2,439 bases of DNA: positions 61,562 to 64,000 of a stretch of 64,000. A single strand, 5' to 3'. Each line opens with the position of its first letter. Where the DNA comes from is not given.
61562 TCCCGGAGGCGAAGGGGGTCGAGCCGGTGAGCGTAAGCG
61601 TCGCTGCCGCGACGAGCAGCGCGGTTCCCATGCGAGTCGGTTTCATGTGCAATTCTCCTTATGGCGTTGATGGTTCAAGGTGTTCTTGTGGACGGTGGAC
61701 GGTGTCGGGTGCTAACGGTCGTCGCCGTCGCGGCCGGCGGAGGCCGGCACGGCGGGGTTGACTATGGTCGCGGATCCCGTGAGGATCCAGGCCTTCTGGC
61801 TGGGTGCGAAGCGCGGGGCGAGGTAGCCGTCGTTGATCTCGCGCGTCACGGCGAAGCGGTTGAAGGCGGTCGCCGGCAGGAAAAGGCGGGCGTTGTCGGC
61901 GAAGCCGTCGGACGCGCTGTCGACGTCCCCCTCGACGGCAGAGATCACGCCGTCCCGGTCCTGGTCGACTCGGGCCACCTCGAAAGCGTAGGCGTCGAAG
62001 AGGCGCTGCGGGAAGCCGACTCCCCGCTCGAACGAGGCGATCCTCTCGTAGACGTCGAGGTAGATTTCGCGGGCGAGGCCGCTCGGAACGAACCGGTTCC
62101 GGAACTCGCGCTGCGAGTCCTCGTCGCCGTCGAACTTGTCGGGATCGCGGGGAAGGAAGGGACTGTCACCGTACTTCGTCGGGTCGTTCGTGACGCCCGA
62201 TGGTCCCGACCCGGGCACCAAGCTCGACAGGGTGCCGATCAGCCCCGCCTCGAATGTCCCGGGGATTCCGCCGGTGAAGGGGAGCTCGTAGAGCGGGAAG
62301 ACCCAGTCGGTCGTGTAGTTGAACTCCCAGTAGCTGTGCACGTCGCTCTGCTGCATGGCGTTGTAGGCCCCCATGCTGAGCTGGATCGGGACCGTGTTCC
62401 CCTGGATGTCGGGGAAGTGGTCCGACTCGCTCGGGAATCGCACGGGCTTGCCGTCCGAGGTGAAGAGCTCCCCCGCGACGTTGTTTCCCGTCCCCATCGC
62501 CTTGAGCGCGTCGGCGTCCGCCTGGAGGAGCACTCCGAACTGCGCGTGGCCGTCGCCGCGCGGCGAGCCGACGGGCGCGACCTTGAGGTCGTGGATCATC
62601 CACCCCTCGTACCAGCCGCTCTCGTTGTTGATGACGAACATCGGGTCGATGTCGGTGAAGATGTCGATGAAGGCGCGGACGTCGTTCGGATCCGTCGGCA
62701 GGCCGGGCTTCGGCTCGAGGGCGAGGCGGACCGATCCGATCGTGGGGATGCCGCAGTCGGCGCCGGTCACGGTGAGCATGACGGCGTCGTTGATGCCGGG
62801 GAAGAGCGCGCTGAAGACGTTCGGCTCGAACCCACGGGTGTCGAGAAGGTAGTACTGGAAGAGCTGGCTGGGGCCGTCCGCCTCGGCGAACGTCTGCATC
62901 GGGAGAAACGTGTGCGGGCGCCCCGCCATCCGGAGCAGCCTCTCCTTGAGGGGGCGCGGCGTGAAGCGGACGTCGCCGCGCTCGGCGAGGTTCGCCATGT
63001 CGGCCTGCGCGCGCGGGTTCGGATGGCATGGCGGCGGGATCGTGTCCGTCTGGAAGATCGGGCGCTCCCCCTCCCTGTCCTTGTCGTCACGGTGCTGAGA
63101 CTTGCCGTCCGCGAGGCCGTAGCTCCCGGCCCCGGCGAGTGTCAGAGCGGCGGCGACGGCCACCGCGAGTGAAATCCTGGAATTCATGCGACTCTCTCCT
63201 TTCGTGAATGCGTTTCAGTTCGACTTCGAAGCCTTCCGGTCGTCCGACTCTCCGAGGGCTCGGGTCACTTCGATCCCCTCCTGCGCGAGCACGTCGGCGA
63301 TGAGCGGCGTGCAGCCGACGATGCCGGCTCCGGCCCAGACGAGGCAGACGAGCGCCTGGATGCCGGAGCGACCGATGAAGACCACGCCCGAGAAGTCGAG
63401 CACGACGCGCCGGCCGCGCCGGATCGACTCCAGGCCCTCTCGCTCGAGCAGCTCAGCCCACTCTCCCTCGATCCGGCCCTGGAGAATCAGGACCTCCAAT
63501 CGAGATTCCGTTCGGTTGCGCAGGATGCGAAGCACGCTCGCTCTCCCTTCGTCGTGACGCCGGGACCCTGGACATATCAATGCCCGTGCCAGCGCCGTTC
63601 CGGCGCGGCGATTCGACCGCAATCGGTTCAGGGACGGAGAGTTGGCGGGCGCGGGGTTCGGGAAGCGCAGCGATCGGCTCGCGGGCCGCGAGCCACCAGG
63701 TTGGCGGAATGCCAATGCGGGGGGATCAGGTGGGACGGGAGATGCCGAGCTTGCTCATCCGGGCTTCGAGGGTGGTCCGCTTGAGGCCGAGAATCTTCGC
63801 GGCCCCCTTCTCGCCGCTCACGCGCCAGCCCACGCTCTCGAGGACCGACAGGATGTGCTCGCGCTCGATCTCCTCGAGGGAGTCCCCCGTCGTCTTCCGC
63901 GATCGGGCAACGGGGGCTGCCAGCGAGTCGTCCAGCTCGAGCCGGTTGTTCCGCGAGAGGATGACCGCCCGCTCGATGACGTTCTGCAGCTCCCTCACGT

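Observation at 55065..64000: Island-like accessory stretch downstream of tRNA-Sec with an IS4 element and gene remnants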

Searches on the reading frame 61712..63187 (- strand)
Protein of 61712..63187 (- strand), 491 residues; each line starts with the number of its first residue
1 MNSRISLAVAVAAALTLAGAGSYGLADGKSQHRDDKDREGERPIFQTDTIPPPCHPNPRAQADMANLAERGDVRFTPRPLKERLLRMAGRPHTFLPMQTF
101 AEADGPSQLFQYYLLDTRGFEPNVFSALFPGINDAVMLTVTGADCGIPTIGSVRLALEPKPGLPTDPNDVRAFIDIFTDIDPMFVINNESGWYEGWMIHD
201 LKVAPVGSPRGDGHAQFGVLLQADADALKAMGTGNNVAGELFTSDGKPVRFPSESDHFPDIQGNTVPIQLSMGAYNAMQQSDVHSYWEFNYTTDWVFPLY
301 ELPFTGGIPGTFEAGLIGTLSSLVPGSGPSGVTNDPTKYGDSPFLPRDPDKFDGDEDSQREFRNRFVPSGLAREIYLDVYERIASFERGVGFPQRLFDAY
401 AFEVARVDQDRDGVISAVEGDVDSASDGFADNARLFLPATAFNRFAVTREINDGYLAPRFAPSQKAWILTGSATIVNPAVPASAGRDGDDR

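Call 4: search_protein_families(library=pfam, proteins=[window:61712-63187:-], max_evalue=0.01)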
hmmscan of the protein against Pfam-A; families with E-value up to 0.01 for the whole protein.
window:61712-63187:- (491 aa): 0 families

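Call 37: search_protein_families(library=ncbifam, proteins=[window:61712-63187:-], max_evalue=0.01)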
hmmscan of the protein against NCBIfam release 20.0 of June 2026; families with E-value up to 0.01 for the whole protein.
window:61712-63187:- (491 aa): 0 families

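Call 46: search_protein_families(library=pfam, proteins=[window:61712-63187:-], max_evalue=5)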
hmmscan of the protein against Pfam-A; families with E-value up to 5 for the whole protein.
window:61712-63187:- (491 aa): 0 families

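Call 48: find_homologous_proteins(query=window:61712-63187:-)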
Query window:61712-63187:- (491 aa): 3349 proteins with E <= 0.001 among 8000 candidates; the best 120 are listed.
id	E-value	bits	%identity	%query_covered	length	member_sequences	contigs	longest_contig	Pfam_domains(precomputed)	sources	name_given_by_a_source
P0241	0.0e+0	1130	100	100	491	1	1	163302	-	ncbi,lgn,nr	ncbi:MAG: hypothetical protein HY049_02915 [Acidobacteria bacterium]|nr:hypothetical protein [Acidob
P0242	2.2e-289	978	87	100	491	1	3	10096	-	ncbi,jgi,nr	ncbi:MAG TPA: hypothetical protein VE404_04515 [Verrucomicrobiae bacterium]|nr:hypothetical protein 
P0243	3.3e-268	909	82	94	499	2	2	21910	-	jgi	jgi:hypothetical protein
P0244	8.6e-266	901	81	99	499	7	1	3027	-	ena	-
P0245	2.8e-265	899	81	99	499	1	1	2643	-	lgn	-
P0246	3.1e-264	895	79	100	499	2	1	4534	-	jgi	jgi:hypothetical protein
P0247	1.6e-261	887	80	96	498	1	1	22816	-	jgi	-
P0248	2.4e-260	883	80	99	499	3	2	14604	-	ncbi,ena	ncbi:MAG TPA: hypothetical protein VGA64_08415 [Candidatus Polarisedimenticolia bacterium]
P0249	3.5e-258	875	76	100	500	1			-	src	-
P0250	4.3e-258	875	80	94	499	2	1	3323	-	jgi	jgi:hypothetical protein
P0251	6.2e-258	875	79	97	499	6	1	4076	-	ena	-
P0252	3.4e-255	866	79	100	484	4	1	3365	-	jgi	jgi:hypothetical protein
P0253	6.6e-255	865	77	100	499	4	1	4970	-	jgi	jgi:hypothetical protein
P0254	2.0e-254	863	79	98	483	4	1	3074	-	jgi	jgi:hypothetical protein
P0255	3.8e-254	862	77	99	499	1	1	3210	-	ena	-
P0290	7.1e-235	799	75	91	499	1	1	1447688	-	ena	-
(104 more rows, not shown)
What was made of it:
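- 61712..63187 (-): Module M3c: secreted 491-aa protein of a very conserved family that has no Pfam or PDB match. More than 3,300 homologues, the best 120 at 68-87% identity (call 48).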

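Call 49: find_encoding_contigs(protein=P0241, flank=10000, max_places=5)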
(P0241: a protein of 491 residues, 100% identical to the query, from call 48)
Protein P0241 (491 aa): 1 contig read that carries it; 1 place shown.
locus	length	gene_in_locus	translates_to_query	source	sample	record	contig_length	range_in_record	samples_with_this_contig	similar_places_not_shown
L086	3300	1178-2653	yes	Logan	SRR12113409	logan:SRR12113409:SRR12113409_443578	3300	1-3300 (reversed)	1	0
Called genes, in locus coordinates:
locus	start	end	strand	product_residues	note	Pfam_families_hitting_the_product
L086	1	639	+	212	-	?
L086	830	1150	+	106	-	PF13466:STAS_2 (weak)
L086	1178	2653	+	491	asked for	-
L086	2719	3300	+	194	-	?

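Call 50: find_encoding_contigs(protein=P0242, flank=10000, max_places=5)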
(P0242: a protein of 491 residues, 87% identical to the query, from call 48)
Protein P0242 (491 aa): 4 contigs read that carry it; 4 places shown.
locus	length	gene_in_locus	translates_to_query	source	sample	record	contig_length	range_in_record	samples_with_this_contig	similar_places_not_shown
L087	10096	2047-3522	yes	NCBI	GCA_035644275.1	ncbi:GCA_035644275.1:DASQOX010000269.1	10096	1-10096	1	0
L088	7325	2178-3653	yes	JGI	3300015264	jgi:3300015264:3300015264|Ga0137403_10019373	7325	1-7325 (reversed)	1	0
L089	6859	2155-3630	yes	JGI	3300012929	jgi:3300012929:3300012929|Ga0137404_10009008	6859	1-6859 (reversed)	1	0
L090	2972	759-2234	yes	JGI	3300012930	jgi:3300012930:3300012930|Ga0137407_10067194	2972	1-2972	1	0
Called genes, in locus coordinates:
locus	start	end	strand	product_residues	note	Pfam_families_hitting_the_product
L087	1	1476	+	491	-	PF01590:GAF, PF13185:GAF_2, PF00158:Sigma54_activat, PF14532:Sigma54_activ_2, PF07728:AAA_5 (weak), PF25601:AAA_lid_14, PF02954:HTH_8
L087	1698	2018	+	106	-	PF01740:STAS, PF13466:STAS_2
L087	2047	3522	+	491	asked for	-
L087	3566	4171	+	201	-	-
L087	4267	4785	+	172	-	-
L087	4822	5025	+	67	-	PF09957:VapB_antitoxin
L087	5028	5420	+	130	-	PF01850:PIN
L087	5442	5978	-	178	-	-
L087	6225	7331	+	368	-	-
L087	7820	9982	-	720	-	-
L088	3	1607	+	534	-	?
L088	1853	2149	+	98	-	PF01740:STAS, PF13466:STAS_2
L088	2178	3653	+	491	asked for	-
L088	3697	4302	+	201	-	-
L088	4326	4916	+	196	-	-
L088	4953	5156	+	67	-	PF09957:VapB_antitoxin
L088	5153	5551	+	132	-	PF01850:PIN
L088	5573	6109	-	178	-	-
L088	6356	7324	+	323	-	?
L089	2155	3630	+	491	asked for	-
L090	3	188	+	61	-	?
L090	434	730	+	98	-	PF01740:STAS, PF13466:STAS_2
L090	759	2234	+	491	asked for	-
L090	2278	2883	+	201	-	-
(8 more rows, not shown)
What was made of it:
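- Checked: The relatives' 106-aa orthologues carry precomputed STAS annotation (call 50).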

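Call 63: search_protein_families(library=pfam, proteins=[L088:4326-4916:+, L087:4267-4785:+, L087:5442-5978:-, L087:6225-7331:+], max_evalue=0.01)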
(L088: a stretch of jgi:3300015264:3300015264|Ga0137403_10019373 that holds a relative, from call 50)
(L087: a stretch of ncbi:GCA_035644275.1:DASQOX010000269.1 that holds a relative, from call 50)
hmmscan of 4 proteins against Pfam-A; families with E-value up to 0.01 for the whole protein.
L088:4326-4916:+ (196 aa): 0 families

L087:4267-4785:+ (172 aa): 0 families

L087:5442-5978:- (178 aa): 0 families

L087:6225-7331:+ (368 aa): 0 families

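Call 68: search_solved_structures(query=A7, max_evalue=1)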
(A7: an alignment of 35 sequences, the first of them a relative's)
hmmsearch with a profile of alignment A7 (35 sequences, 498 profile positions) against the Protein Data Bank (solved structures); distinct sequences matched with E-value up to 1: 0.
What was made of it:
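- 61712..63187 (-): No PDB match with a profile search (call 68).
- Tried and rejected: A profile search of PDB sequences found nothing (call 68).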

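Call 69: find_encoding_contigs(protein=P0290, flank=8000, max_places=3)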
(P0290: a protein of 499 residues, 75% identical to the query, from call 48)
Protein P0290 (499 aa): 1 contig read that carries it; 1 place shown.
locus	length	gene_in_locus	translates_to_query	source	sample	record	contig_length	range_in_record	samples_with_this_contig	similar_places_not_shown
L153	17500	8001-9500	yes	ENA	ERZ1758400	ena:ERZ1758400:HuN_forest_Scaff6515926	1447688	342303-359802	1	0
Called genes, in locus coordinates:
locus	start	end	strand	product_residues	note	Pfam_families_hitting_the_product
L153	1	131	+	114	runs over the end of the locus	PF01740:STAS (weak), PF13466:STAS_2 (weak)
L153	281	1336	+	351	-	PF01594:AI-2E_transport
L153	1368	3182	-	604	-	-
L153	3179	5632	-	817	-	PF07715:Plug, PF00593:TonB_dep_Rec_b-barrel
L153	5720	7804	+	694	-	PF01590:GAF, PF13185:GAF_2, PF01590:GAF, PF13185:GAF_2, PF00158:Sigma54_activat, PF14532:Sigma54_activ_2, PF25601:AAA_lid_14, PF02954:HTH_8, +2 more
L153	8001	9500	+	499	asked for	-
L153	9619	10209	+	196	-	-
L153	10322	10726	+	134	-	-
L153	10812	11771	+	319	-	-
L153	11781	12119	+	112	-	-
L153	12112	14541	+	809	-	PF01565:FAD_binding_4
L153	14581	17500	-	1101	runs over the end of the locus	-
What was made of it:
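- M3 gene order is also kept in a distant genome, L153 (call 69). M3 is a conserved sigma54-regulated cluster, also present in a distant genome (call 69).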

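Call 77: predict_structure(alignment_id=A7)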
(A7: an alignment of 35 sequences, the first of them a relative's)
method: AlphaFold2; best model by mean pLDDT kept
length: 491 residues; sequences in the alignment: 35
mean_pLDDT: 40.7   pTM: 0.26
mean pLDDT of the five models: 40.7, 39.0, 37.8, 35.9, 34.2
residues with pLDDT >= 90: 0; 70-90: 43; 50-70: 97; < 50: 351
segments of 3 or more residues with pLDDT < 50: 1-3, 16-39, 94-144, 149-201, 249-387, 413-491
pLDDT, mean of each block of 10 residues (from residue 1): 51 48 31 39 74 74 82 65 73 48 29 24 36 35 46 28 34 26 26 28 68 56 69 63 52 36 32 25 25 26 27 31 32 37 37 29 31 39 45 55 55 44 32 24 22 23 22 31 31 26
secondary structure, 60 per line:
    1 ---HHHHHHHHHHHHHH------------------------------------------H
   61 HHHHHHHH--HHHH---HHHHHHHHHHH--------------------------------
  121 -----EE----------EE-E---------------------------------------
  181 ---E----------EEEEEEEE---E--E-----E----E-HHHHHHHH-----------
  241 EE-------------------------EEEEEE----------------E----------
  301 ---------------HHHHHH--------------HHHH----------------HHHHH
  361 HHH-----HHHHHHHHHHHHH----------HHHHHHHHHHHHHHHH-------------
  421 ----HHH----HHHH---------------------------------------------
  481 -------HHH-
elements in order: H4-17 H60-68 H71-74 H78-88 E195-202 H222-229 E268-273 H316-321 H336-339 H356-363 H369-381 H392-407 H432-435
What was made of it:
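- Tried and rejected: Mean pLDDT was 40.7 (call 77), so no fold search was run.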

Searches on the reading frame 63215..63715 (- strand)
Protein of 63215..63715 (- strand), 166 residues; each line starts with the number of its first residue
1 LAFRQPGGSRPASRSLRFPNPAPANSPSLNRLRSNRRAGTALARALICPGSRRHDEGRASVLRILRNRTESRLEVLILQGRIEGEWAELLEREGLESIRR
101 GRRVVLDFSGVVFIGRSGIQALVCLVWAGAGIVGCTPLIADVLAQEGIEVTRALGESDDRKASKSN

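Call 4: search_protein_families(library=pfam, proteins=[window:63215-63715:-], max_evalue=0.01)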
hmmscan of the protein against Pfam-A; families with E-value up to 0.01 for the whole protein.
window:63215-63715:- (166 aa): 2 families
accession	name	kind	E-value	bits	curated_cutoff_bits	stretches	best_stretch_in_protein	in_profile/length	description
PF13466.11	STAS_2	-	8.2e-05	23.2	29.2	1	78-126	3-51/80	STAS domain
PF01740.26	STAS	-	0.00021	21.5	22.6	1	75-126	12-65/106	STAS domain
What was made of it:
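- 63215..63535 (-): Module M3b: 106-aa STAS-domain protein (GTG start at 63535). Weak STAS and STAS_2 hits (call 4).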

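Call 37: search_protein_families(library=ncbifam, proteins=[window:63215-63715:-], max_evalue=0.01)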
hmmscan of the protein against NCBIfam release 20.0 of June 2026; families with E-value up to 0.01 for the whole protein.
window:63215-63715:- (166 aa): 0 families

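Call 46: search_protein_families(library=pfam, proteins=[window:63215-63715:-], max_evalue=5)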
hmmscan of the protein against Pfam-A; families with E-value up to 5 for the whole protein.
window:63215-63715:- (166 aa): 3 families
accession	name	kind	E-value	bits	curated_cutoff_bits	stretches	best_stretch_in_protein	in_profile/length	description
PF13466.11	STAS_2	-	8.2e-05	23.2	29.2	1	78-126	3-51/80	STAS domain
PF01740.26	STAS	-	0.00021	21.5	22.6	1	75-126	12-65/106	STAS domain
PF14213.11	DUF4325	-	0.25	11.5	23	1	99-116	14-31/64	STAS-like domain of unknown function (DUF4325)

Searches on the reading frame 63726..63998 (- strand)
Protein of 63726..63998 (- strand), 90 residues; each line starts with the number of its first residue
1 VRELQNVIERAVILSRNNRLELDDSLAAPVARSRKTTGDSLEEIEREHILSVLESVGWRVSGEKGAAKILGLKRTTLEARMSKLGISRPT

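Call 38: search_protein_families(library=pfam, proteins=[window:63726-63998:-], max_evalue=0.001)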
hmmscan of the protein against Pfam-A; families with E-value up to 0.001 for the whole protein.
window:63726-63998:- (90 aa): 2 families
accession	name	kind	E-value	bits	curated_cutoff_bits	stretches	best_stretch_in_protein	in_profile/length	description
PF02954.25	HTH_8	-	3.6e-08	33.4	22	1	40-83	1-41/42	Bacterial regulatory protein, Fis family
PF25601.1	AAA_lid_14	-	0.00023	21.4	27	1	2-28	47-72/87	AAA+ ATPase lid domain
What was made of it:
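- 63726..64000 (-): Module M3a: 3' end of a sigma54-dependent activator (AAA lid + Fis-type HTH). The gene runs off the window. HTH_8, E 3.6e-8 (call 38).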
